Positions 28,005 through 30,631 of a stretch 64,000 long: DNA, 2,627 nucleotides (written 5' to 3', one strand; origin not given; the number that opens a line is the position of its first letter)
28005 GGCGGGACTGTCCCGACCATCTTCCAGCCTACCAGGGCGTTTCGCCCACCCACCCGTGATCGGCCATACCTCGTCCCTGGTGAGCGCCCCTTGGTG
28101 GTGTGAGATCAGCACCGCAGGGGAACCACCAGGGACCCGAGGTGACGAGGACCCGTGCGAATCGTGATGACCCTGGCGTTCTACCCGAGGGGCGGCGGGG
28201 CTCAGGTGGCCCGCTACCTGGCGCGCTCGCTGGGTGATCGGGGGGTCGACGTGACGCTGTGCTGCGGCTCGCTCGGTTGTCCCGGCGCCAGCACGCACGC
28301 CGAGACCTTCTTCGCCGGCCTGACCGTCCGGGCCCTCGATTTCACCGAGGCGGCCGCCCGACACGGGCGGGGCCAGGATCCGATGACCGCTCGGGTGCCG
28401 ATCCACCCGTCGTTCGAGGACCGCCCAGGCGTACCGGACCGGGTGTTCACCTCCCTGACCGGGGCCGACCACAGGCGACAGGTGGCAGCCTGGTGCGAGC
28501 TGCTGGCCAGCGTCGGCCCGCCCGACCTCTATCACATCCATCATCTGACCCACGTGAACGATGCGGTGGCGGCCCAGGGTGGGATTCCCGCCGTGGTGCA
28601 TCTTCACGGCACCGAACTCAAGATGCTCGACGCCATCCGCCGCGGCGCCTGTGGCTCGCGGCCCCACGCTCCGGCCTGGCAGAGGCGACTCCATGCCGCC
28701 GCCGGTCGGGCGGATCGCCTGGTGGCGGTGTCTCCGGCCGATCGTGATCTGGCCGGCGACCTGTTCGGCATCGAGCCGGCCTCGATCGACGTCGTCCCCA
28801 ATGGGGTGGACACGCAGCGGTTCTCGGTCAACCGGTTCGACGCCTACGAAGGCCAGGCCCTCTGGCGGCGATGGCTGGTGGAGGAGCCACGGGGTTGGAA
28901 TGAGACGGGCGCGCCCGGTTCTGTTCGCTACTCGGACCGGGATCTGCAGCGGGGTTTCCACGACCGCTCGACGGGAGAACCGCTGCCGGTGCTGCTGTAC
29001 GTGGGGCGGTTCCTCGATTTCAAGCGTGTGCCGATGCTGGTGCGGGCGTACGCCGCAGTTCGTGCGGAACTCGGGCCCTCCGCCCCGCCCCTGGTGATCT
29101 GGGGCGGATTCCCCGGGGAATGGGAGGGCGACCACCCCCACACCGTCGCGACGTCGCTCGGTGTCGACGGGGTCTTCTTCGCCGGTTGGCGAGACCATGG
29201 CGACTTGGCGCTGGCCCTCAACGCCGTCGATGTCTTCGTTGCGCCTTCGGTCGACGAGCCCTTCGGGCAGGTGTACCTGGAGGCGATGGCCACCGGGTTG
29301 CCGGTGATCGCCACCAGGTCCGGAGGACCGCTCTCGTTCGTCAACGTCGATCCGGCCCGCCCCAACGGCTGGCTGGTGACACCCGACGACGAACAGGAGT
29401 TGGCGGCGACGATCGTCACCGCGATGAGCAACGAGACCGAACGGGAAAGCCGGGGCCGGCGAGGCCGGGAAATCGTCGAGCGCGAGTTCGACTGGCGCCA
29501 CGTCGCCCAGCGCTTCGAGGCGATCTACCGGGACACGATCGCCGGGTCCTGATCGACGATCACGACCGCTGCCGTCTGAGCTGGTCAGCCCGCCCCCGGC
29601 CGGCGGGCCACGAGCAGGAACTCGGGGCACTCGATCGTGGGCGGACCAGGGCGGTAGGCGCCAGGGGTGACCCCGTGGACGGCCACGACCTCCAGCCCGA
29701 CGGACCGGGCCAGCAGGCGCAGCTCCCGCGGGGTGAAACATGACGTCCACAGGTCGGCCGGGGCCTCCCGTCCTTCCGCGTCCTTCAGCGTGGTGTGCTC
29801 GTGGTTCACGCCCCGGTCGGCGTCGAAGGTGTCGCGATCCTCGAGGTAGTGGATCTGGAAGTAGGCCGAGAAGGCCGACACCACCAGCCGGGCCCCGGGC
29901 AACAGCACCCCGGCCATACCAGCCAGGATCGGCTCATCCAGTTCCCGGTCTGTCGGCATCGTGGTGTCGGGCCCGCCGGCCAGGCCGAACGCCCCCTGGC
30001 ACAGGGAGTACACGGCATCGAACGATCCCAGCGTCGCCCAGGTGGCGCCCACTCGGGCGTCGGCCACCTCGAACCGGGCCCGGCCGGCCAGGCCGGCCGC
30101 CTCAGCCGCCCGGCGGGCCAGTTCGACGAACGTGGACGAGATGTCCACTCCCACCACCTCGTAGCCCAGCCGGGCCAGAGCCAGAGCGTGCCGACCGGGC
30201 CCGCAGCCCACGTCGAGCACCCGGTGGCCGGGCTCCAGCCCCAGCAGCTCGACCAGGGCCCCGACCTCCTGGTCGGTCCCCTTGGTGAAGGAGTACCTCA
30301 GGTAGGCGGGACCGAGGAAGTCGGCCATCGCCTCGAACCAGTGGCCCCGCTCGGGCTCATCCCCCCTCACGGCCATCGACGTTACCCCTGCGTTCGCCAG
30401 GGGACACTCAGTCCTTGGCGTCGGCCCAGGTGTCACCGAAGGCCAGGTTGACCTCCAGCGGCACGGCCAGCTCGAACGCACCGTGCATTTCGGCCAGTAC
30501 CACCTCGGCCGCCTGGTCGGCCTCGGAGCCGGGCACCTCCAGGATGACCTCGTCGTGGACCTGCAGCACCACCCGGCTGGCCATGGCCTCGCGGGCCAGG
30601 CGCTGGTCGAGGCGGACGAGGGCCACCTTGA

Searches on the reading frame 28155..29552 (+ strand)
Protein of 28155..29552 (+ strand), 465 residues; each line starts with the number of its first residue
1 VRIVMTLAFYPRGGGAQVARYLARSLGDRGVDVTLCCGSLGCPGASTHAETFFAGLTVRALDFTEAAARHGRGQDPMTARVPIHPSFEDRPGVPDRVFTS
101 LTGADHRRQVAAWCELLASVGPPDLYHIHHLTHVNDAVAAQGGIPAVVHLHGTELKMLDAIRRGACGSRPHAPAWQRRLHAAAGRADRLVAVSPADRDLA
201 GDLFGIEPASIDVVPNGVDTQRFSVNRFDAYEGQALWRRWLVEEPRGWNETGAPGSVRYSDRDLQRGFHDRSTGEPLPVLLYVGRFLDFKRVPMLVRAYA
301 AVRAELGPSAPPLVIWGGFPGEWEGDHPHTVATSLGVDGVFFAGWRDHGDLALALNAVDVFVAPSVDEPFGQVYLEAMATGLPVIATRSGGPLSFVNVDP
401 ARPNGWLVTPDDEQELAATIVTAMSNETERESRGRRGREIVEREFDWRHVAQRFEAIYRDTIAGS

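Call 11: search_protein_families(library=pfam, proteins=[window:28155-29552:+], max_evalue=0.01)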
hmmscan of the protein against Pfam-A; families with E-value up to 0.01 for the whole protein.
window:28155-29552:+ (465 aa): 7 families
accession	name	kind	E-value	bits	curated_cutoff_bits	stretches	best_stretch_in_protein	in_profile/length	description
PF00534.26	Glycos_transf_1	-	4.1e-26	92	26.4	1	276-439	14-171/172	Glycosyl transferases group 1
PF13692.12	Glyco_trans_1_4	-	1e-25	91.1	27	1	278-426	2-142/142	Glycosyl transferases group 1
PF13439.12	Glyco_transf_4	-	6.9e-20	72.2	28.5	1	13-222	2-170/170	Glycosyltransferase Family 4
PF13579.12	Glyco_trans_4_4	-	2.3e-16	61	29.7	1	13-217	1-158/158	Glycosyl transferase 4-like domain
PF20706.3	GT4-conflict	-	8e-12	45.3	26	1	277-453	197-384/385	Family 4 Glycosyltransferase in conflict systems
PF13524.12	Glyco_trans_1_2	-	4.9e-07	30.2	25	1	312-455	16-143/144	Glycosyl transferase-like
PF21036.3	EryCIII-like_N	-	0.00034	20.8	27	1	121-245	97-206/216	Erythromycin biosynthesis protein CIII-like, N-terminal domain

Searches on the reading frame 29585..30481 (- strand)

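Call 11: search_protein_families(library=pfam, proteins=[window:29585-30481:-], max_evalue=0.01)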
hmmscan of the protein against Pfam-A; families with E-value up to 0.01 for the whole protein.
window:29585-30481:- (298 aa): 13 families
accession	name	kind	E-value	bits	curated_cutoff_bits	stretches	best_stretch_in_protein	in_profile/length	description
PF13649.12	Methyltransf_25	-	1.3e-15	58.3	27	1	88-160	1-71/97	Methyltransferase domain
PF13847.12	Methyltransf_31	-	2.4e-13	50.4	27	1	83-205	2-113/145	Methyltransferase domain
PF08241.18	Methyltransf_11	-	4.3e-12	47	21.2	1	89-160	1-67/95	Methyltransferase domain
PF13489.12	Methyltransf_23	-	4.2e-09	36.8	27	1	73-122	9-60/164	Methyltransferase domain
PF01135.25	PCMT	-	1.6e-08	35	20.3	1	69-158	58-147/210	Protein-L-isoaspartate(D-aspartate) O-methyltransferase (PCMT)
PF08242.18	Methyltransf_12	-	2.5e-08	35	30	1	89-160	1-72/98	Methyltransferase domain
PF02353.26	CMAS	-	3.9e-08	33.4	27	1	74-141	52-120/273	Mycolic acid cyclopropane synthetase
PF03848.20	TehB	-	1.8e-05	24.7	20.4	1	70-132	19-78/193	Tellurite resistance protein TehB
PF05175.20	MTS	-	2.2e-05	24.6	23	1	69-141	16-89/170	Methyltransferase small domain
PF06325.19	PrmA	-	7.5e-05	22.8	22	1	82-132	159-210/296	Ribosomal protein L11 methyltransferase (PrmA)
PF05724.17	TPMT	-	0.00014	22.1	26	1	76-122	29-75/218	Thiopurine S-methyltransferase (TPMT)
PF01209.24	Ubie_methyltran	-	0.0038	17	20.1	1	80-205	43-155/233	ubiE/COQ5 methyltransferase family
PF13679.12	Methyltransf_32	-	0.0095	16.3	27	0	85-140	26-87/143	Methyltransferase domain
